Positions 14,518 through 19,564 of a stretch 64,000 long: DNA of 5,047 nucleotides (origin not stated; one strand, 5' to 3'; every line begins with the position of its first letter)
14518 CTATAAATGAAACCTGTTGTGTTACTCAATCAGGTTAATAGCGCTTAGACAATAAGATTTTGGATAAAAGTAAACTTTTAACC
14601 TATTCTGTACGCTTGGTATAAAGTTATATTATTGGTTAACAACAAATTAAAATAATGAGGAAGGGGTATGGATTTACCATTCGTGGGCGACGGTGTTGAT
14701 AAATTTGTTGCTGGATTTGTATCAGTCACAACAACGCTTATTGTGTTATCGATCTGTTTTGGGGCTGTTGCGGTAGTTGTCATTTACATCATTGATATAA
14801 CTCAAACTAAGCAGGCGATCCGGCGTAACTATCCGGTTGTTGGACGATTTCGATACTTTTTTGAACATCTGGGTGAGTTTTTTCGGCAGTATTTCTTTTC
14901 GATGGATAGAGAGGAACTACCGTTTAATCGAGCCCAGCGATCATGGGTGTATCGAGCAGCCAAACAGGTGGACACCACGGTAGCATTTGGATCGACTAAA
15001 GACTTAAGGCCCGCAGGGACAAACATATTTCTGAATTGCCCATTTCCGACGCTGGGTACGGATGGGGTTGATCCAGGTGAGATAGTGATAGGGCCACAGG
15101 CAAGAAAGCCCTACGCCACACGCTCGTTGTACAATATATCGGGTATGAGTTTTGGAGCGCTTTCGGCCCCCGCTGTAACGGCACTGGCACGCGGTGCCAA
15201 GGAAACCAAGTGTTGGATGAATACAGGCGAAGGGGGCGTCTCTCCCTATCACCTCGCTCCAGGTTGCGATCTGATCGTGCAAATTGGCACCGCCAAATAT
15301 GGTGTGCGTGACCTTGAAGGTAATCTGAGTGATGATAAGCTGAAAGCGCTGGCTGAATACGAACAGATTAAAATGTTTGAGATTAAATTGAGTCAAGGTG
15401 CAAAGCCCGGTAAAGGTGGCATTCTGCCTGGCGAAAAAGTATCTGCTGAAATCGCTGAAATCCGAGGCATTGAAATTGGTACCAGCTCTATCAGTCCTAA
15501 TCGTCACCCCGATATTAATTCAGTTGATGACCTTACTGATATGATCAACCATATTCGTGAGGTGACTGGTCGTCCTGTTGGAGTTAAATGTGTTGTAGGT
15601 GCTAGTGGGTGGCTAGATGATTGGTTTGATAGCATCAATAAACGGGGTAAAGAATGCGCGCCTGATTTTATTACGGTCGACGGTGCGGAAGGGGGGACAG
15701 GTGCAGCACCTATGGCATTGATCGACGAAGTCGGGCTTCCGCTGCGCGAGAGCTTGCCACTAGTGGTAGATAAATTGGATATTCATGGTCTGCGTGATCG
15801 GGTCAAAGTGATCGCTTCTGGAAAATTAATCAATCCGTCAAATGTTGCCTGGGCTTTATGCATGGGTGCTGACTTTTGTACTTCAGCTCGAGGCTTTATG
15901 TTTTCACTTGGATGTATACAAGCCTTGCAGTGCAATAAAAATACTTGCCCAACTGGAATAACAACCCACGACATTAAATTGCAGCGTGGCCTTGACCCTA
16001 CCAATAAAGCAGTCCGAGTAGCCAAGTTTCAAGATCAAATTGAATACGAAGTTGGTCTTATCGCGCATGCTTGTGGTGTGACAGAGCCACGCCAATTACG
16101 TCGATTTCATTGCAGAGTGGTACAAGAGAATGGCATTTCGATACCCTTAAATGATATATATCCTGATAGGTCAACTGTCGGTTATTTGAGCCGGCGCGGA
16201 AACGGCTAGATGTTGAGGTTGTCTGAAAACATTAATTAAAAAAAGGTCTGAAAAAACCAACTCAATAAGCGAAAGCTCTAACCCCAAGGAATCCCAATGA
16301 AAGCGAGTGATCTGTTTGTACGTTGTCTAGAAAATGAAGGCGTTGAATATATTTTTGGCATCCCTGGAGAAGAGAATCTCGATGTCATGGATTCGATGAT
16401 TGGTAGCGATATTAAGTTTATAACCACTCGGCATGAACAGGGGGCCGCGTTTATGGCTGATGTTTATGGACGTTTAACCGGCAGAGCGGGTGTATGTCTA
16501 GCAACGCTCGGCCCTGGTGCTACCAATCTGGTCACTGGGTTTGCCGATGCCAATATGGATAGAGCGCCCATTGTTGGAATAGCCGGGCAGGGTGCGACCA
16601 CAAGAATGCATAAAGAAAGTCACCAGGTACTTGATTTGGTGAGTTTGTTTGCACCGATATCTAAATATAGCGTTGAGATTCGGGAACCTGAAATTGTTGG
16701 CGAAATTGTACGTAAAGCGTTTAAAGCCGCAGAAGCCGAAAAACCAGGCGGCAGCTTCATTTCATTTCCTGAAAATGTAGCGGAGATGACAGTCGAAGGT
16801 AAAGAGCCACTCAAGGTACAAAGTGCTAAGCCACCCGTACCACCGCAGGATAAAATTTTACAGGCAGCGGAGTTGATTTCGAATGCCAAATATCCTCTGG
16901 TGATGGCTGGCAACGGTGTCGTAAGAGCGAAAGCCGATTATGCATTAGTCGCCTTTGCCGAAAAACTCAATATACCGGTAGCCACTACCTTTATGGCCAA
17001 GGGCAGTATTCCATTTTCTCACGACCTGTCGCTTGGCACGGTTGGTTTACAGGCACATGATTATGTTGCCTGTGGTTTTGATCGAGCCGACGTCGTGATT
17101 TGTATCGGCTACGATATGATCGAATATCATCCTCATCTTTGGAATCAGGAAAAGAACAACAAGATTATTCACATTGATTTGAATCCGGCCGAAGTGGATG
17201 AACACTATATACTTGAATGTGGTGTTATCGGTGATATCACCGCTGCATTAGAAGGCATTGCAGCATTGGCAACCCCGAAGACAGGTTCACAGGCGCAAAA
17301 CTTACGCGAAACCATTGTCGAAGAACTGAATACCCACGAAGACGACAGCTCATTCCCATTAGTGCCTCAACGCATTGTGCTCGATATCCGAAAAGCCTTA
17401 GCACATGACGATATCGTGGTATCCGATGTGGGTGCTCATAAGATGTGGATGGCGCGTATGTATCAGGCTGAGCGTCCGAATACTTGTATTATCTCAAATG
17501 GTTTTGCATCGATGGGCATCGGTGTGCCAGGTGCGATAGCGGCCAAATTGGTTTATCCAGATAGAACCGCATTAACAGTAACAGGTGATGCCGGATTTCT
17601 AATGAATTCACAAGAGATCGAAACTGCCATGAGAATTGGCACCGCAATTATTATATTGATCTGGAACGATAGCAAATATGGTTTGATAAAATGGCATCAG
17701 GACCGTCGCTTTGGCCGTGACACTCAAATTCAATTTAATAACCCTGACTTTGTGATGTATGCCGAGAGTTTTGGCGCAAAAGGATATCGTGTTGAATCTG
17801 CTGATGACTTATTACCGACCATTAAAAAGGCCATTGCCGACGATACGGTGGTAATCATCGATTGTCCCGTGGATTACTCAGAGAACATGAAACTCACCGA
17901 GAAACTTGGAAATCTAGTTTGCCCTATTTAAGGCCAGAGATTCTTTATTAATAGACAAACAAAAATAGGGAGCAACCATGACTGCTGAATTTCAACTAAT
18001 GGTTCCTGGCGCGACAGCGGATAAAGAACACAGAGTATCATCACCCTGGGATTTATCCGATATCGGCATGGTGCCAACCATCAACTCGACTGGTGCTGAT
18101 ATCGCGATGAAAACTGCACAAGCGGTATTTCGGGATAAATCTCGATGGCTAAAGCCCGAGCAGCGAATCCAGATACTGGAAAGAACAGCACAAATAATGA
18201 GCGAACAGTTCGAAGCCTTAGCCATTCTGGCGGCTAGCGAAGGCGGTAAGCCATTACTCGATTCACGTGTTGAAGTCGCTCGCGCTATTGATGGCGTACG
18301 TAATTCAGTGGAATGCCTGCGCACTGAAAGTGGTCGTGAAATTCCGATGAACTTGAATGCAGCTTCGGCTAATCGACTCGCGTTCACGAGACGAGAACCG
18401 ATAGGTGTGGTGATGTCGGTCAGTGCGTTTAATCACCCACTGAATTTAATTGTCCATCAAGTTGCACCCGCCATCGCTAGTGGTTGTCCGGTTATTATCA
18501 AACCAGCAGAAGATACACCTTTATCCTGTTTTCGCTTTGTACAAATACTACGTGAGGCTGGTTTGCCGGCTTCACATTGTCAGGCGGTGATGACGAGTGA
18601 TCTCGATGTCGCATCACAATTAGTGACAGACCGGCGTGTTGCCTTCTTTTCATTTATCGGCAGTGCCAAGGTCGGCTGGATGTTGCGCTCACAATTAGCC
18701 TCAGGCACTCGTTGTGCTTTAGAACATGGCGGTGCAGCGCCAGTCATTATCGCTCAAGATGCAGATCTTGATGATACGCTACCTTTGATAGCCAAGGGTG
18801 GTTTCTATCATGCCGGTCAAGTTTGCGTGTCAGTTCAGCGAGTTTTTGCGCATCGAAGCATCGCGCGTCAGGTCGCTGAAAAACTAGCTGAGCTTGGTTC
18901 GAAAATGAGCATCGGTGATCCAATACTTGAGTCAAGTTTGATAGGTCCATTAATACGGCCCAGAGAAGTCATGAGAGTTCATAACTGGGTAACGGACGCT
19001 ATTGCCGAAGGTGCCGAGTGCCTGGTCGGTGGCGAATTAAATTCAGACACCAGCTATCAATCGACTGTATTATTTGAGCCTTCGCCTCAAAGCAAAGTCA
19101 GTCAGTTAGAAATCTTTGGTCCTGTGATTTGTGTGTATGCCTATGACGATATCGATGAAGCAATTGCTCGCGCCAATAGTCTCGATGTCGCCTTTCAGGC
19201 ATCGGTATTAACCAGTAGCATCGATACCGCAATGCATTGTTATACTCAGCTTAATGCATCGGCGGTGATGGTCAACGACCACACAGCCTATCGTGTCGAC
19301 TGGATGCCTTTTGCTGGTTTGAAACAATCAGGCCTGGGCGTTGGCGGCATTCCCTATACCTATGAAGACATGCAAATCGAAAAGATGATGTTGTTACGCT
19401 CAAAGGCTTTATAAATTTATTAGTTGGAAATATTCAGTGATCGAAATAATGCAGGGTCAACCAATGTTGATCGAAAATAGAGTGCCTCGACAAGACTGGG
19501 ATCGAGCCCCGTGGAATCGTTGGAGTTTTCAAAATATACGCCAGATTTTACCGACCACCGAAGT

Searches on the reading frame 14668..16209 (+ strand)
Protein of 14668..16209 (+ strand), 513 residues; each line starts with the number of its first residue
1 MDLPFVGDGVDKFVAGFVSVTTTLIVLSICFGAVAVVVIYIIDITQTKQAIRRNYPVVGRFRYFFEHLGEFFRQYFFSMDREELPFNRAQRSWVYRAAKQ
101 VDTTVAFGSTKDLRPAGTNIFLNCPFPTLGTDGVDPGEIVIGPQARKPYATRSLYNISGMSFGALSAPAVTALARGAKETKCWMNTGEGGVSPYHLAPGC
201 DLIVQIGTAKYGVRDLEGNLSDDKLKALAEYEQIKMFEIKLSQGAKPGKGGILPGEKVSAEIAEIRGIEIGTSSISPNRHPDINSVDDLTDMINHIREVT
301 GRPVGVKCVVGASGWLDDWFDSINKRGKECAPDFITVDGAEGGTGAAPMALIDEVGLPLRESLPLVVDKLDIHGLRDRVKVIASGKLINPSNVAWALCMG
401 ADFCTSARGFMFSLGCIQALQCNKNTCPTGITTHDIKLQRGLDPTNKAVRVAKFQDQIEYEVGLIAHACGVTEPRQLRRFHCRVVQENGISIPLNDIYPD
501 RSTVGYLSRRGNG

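Call 3: search_protein_families(library=pfam, proteins=[window:14668-16209:+], max_evalue=0.01)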
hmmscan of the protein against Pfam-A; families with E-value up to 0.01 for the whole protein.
window:14668-16209:+ (513 aa): 3 families
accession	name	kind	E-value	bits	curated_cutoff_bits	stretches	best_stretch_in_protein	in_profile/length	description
PF01645.23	Glu_synthase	-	1.2e-87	295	20.4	1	149-471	63-368/369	Conserved region in glutamate synthase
PF03060.21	NMO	-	0.0041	17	28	0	327-402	156-217/331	Nitronate monooxygenase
PF01070.24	FMN_dh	-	0.0056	16.2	24.9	0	363-416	263-311/350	FMN-dependent dehydrogenase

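Call 4: search_protein_families(library=ncbifam, proteins=[window:14668-16209:+], max_evalue=0.01)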
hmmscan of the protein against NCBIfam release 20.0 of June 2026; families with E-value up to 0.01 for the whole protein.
window:14668-16209:+ (513 aa): 1 family
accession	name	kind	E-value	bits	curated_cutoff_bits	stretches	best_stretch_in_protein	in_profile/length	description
NF008730.0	PRK11750.1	equivalog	3.9e-40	137.1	1047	1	155-472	861-1160/1490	glutamate synthase large subunit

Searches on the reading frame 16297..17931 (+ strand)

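Call 47: search_protein_families(library=ncbifam, proteins=[window:16297-17931:+], max_evalue=1e-8)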
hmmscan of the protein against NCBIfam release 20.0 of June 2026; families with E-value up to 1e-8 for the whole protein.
window:16297-17931:+ (544 aa): 51 families (the best 25 are shown)
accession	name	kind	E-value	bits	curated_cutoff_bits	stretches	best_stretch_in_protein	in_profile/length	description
NF006187.0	PRK08322.1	equivalog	9e-241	800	509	1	1-543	2-547/548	acetolactate synthase large subunit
NF006378.0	PRK08617.1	equivalog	1e-157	525.9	510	1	2-537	9-550/556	acetolactate synthase AlsS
TIGR02418.1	acolac_catab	equivalog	2.4e-147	491.7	551.1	1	4-534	2-538/539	acetolactate synthase AlsS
TIGR00118.1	acolac_lg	equivalog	4e-125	418.4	538.35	1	1-531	1-540/557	biosynthetic-type acetolactate synthase large subunit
NF004919.0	PRK06276.1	equivalog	2.8e-124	415.6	866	1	1-534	1-547/582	acetolactate synthase large subunit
NF004710.0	PRK06048.1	equivalog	7.6e-115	384.5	976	1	1-531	8-543/561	acetolactate synthase large subunit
NF006052.0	PRK08199.1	subfamily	1.6e-114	383.3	539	1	3-528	10-540/559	thiamine pyrophosphate protein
NF006377.0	PRK08611.1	equivalog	3.2e-106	356.2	742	1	2-529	5-533/576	pyruvate oxidase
NF006524.0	PRK08978.1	equivalog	1.3e-104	350.5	738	1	1-531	1-530/548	acetolactate synthase 2 catalytic subunit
NF005651.0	PRK07418.1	subfamily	8.4e-103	344.6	942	1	5-530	23-564/617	acetolactate synthase large subunit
NF005860.0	PRK07789.1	equivalog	3.9e-102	342.6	881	1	3-525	36-578/615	acetolactate synthase large subunit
NF006016.1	PRK08155.1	equivalog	2.1e-101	340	870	1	3-530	5-537/554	acetolactate synthase large subunit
NF005058.0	PRK06466.1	equivalog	2.7e-101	339.8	951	1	3-530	6-552/574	acetolactate synthase 3 large subunit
NF005824.0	PRK07710.1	equivalog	2.4e-99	333.2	976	1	2-531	18-554/573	acetolactate synthase large subunit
NF005228.0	PRK06725.1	equivalog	3.5e-99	332.6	991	1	4-531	19-551/571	acetolactate synthase large subunit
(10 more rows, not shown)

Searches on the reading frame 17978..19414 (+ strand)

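Call 47: search_protein_families(library=ncbifam, proteins=[window:17978-19414:+], max_evalue=1e-8)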
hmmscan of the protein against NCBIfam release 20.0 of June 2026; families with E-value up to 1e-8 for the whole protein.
window:17978-19414:+ (478 aa): 40 families (the best 25 are shown)
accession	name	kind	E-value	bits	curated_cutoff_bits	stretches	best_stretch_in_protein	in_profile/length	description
NF040648.1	lactal_redase_Meth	equivalog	6.1e-103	345.3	650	1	15-473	10-462/463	lactaldehyde dehydrogenase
TIGR03250.1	PhnAcAld_DH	equivalog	7e-89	298.6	635.65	1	13-455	14-451/472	phosphonoacetaldehyde dehydrogenase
NF010000.0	PRK13473.1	subfamily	9.1e-82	275.2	615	1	14-470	15-469/475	aminobutyraldehyde dehydrogenase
TIGR01804.1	BADH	equivalog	8e-80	268.6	668.6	1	32-454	26-452/467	betaine-aldehyde dehydrogenase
TIGR01780.1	SSADH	subfamily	8.5e-80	268.8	646.35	1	24-464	5-443/448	succinate-semialdehyde dehydrogenase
NF047626.1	SulfactDhSafD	equivalog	2.1e-78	264.4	700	1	52-472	36-453/454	sulfoacetaldehyde dehydrogenase SafD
NF009725.0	PRK13252.1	equivalog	7.1e-78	262.2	593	1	16-454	22-460/488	betaine-aldehyde dehydrogenase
NF040869.1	G3PDH_Arch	equivalog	7.9e-76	255.7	780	1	5-471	20-489/502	NADP-dependent glyceraldehyde-3-phosphate dehydrogenase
NF045735.1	PaDhStyDPseudo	equivalog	1.6e-73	248.1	850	1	13-454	15-462/483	phenylacetaldehyde dehydrogenase StyD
NF045736.1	PaDhStyDRhodo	equivalog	2.3e-72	244.1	800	1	37-454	39-458/479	phenylacetaldehyde dehydrogenase StyD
NF006916.0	PRK09407.1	equivalog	3.5e-72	243.7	521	1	13-454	31-473/526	succinic semialdehyde dehydrogenase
NF042993.1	AlphKGSA_gudD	equivalog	1e-71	242.1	770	1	17-452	20-458/481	alpha-ketoglutaric semialdehyde dehydrogenase GucD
TIGR02299.1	HpaE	equivalog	1.4e-69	235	638.35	1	20-469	20-472/488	5-carboxymethyl-2-hydroxymuconate semialdehyde dehydrogenase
NF008415.0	PRK11241.1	equivalog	3.1e-66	224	828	1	18-471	28-478/482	NADP-dependent succinate-semialdehyde dehydrogenase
NF052305.1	DioxValDhHalo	equivalog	1.4e-63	215.5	750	1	19-451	23-457/483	2,5-dioxovalerate dehydrogenase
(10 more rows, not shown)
